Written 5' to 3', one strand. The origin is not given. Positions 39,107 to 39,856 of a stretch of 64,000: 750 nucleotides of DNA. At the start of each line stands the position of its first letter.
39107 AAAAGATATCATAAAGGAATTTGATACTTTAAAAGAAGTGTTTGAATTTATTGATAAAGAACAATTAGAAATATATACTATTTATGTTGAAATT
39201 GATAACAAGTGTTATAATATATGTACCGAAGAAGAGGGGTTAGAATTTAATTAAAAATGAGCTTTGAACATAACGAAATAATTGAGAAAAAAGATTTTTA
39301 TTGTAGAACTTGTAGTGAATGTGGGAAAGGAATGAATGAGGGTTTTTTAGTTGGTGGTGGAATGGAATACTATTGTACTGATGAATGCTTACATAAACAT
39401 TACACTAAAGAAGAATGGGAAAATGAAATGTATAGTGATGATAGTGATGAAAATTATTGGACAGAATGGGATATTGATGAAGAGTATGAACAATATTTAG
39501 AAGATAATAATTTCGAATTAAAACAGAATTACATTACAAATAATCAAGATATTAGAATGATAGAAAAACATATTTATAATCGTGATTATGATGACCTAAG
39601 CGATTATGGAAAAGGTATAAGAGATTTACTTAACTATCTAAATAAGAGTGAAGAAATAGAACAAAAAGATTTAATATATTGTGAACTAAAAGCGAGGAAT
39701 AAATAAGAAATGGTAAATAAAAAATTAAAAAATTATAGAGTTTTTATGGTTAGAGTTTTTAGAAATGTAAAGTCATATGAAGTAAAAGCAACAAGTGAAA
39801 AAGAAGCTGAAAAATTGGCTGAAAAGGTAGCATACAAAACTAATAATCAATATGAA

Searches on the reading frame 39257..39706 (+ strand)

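Call 49: search_protein_families(library=pfam, proteins=[window:39257-39706:+], max_evalue=0.01)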
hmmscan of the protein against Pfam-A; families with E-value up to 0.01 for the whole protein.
window:39257-39706:+ (149 aa): 0 families

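Call 76: search_protein_families(library=phrogs, proteins=[window:39257-39706:+], max_evalue=0.01)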
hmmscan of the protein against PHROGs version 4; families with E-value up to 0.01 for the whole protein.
window:39257-39706:+ (149 aa): 1 family
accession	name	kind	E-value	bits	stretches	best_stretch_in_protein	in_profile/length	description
phrog_30009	-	unknown function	6.6e-09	37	1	15-72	72-129/130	-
